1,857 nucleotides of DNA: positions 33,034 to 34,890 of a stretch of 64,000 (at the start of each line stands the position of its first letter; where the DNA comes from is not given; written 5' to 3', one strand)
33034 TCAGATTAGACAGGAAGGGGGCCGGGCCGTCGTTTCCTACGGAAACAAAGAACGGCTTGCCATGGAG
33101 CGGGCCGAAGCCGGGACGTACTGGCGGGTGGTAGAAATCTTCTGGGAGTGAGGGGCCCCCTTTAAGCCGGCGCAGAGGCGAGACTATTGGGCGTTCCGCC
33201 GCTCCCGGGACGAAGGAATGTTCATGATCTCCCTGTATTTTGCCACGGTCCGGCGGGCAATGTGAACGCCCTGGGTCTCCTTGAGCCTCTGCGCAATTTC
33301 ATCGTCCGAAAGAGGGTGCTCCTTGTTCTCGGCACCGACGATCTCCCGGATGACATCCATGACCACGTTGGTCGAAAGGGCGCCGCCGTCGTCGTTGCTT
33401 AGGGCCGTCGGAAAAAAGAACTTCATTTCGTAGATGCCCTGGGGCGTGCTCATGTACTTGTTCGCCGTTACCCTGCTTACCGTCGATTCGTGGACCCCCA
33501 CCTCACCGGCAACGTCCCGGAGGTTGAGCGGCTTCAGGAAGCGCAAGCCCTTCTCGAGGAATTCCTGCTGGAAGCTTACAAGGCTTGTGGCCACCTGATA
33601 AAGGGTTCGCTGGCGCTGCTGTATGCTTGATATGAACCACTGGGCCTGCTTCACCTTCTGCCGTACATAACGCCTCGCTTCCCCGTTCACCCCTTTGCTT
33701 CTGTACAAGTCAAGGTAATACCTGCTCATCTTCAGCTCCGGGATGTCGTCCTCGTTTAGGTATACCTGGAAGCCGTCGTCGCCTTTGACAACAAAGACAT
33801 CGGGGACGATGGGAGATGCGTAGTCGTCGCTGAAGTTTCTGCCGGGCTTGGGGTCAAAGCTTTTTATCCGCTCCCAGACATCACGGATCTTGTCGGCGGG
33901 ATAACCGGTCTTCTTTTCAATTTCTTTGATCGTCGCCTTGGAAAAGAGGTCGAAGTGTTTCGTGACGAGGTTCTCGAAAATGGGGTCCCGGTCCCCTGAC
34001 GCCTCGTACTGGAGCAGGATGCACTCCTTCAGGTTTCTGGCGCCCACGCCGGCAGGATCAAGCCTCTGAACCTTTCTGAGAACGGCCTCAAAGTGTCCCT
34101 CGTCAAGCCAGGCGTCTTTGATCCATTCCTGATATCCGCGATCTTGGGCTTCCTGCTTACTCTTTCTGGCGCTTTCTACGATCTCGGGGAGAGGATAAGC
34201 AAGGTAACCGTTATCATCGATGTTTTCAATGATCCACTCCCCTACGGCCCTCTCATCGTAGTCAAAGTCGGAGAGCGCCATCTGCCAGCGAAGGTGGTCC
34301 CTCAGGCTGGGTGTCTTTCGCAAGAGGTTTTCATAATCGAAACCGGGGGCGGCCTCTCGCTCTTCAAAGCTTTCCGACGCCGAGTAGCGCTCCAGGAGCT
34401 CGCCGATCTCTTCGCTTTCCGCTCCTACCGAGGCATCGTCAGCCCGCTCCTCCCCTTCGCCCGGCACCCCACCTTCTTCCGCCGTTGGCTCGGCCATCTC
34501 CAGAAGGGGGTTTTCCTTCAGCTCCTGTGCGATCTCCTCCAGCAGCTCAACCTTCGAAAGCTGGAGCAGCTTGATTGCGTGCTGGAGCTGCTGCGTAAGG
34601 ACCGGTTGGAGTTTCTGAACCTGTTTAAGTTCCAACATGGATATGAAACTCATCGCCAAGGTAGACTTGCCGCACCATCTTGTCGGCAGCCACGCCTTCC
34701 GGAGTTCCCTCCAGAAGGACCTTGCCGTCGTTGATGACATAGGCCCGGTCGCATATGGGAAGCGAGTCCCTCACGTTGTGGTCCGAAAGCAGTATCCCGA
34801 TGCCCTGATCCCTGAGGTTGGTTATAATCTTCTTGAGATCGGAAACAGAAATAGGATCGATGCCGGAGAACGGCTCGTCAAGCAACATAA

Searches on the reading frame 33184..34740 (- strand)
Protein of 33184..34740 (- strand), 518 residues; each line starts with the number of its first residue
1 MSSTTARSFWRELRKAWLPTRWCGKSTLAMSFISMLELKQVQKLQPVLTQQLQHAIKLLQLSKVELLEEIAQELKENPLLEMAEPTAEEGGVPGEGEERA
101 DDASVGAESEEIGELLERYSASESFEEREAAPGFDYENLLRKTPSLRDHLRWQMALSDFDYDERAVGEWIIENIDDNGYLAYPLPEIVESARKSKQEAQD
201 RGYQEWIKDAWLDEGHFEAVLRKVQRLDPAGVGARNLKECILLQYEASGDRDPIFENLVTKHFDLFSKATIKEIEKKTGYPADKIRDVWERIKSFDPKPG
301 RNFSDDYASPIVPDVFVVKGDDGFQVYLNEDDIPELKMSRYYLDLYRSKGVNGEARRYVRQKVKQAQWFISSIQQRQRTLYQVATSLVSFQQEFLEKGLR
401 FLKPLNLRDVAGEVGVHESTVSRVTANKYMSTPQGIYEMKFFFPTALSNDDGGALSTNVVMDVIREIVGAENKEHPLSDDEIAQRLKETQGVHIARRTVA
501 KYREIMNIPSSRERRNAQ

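Call 119: search_protein_families(library=pfam, proteins=[window:33184-34740:-], max_evalue=0.00001)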
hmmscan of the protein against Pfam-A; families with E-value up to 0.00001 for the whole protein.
window:33184-34740:- (518 aa): 3 families
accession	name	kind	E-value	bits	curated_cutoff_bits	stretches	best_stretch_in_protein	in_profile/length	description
PF04552.19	Sigma54_DBD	-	4.7e-62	208.9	22.8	1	357-515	2-159/160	Sigma-54, DNA binding domain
PF04963.19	Sigma54_CBD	-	4e-56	190.1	22.9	1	136-342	2-185/185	Sigma-54 factor, core binding domain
PF00309.25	Sigma54_AID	-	4e-12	46.2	23.8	1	38-82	2-46/46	Sigma-54 factor, Activator interacting domain (AID)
